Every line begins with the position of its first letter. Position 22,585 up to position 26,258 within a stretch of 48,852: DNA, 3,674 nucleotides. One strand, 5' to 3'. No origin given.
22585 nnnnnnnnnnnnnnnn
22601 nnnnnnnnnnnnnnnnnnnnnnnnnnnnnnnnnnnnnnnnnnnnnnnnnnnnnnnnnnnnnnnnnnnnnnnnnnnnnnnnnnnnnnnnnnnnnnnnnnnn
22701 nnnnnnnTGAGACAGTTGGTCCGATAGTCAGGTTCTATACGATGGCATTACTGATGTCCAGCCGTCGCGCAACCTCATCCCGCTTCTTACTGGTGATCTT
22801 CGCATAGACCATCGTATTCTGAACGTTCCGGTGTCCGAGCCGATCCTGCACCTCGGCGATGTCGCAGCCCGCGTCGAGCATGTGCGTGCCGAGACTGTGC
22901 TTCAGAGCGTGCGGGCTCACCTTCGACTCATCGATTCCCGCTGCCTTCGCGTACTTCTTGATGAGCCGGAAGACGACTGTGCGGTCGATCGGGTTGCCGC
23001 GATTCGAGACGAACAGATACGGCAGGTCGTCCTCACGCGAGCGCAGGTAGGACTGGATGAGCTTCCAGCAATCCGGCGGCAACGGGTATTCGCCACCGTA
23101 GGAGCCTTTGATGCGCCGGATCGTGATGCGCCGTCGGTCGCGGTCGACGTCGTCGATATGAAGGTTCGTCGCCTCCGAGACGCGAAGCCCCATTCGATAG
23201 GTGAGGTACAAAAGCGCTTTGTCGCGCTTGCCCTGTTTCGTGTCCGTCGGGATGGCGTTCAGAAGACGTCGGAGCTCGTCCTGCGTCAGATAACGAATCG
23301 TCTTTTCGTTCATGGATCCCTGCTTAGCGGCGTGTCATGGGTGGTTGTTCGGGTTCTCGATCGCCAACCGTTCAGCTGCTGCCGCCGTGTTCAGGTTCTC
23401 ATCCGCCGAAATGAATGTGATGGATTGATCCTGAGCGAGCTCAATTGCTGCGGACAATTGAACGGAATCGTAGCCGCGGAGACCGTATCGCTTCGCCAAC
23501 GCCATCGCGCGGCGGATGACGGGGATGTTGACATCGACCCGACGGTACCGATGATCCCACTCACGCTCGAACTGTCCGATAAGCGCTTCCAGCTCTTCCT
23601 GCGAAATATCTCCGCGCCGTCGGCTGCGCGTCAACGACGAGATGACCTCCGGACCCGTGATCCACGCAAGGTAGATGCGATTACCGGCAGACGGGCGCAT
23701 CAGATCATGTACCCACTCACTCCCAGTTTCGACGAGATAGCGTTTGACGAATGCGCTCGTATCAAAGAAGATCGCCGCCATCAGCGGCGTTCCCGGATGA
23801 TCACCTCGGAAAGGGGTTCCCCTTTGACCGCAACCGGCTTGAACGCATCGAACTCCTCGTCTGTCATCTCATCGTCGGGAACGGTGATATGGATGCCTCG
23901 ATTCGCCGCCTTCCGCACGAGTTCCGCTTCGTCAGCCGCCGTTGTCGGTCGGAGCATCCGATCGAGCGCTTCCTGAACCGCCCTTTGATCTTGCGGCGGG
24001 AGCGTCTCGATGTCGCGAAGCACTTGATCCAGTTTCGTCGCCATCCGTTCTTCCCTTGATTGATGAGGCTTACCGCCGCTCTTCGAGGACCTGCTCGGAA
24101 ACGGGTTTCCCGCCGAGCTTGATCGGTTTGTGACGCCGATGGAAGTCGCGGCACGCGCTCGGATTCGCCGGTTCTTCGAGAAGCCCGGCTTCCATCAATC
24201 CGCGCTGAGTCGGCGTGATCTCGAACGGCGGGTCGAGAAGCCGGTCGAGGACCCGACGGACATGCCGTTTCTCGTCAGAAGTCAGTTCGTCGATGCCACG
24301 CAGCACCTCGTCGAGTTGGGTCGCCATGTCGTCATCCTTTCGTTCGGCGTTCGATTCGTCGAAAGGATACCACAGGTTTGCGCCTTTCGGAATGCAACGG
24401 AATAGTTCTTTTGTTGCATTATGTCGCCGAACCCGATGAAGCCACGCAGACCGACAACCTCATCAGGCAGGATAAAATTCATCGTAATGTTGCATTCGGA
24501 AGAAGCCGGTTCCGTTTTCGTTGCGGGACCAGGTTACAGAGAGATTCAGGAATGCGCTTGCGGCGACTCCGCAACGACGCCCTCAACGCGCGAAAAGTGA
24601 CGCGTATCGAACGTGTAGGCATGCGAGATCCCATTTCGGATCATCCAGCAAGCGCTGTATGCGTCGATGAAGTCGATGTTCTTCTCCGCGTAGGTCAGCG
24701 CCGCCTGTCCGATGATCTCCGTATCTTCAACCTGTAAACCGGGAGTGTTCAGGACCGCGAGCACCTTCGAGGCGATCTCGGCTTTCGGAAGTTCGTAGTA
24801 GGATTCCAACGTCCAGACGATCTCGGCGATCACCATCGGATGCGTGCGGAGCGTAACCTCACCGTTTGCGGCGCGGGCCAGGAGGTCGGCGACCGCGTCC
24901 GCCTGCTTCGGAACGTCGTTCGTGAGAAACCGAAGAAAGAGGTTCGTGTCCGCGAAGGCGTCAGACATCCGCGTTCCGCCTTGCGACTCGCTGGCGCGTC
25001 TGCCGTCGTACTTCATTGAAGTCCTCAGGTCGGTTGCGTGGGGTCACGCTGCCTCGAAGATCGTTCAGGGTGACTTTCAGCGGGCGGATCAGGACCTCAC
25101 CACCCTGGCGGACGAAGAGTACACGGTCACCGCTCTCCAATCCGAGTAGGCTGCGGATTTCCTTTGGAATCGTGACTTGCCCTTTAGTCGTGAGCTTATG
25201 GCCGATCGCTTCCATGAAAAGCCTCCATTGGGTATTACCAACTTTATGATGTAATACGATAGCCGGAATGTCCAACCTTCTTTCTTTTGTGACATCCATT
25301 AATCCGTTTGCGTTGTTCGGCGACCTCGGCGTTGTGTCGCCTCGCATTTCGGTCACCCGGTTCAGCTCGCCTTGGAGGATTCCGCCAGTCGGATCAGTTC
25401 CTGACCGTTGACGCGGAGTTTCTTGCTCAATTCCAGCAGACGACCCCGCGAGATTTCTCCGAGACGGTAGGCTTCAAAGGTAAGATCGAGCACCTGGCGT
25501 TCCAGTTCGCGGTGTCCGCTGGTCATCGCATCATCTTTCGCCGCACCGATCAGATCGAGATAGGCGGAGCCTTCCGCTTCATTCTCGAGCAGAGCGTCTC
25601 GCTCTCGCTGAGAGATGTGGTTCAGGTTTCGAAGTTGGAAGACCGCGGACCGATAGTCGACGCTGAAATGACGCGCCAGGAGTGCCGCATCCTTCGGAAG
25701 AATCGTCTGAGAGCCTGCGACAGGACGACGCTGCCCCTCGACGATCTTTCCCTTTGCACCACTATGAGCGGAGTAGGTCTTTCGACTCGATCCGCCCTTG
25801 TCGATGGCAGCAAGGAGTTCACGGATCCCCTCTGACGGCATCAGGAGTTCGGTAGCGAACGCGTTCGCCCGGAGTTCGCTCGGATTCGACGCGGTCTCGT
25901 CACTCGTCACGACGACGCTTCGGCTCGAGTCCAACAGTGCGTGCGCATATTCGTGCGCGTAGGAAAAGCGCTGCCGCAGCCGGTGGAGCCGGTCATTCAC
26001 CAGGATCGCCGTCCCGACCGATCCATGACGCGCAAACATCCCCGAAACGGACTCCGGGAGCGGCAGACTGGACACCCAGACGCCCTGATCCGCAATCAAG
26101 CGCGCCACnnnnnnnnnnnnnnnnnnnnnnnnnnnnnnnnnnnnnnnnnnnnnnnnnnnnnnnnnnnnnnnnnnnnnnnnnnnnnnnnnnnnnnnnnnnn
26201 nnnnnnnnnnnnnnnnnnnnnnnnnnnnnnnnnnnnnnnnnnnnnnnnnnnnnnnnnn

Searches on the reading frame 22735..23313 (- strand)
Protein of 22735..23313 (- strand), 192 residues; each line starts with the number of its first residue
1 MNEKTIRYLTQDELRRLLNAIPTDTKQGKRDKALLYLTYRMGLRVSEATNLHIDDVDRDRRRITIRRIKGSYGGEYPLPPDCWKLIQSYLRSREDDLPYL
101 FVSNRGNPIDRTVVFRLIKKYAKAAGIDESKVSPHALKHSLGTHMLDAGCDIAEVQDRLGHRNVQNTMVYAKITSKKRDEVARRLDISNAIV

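Call 55: search_protein_families(library=pfam, proteins=[window:22735-23313:-], max_evalue=0.001)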
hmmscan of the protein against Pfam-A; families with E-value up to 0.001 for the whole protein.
window:22735-23313:- (192 aa): 1 family
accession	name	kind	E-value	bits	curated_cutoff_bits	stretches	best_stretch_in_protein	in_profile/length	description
PF00589.27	Phage_integrase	-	3.1e-39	134.9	27.1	1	8-174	2-169/172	Phage integrase family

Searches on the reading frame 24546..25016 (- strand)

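Call 55: search_protein_families(library=pfam, proteins=[window:24546-25016:-], max_evalue=0.001)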
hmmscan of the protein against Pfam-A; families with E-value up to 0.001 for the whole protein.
window:24546-25016:- (156 aa): 1 family
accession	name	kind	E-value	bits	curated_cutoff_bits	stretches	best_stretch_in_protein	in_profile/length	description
PF01850.27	PIN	-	8e-12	46.3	23.6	1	21-145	2-118/120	PIN domain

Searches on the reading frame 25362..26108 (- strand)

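Call 55: search_protein_families(library=pfam, proteins=[window:25362-26108:-], max_evalue=0.001)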
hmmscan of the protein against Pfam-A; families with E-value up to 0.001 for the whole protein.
window:25362-26108:- (248 aa): 1 family
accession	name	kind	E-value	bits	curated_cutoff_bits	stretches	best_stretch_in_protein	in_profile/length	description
PF06114.19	Peptidase_M78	-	7.2e-15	55.3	22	1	7-100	3-97/123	IrrE N-terminal-like domain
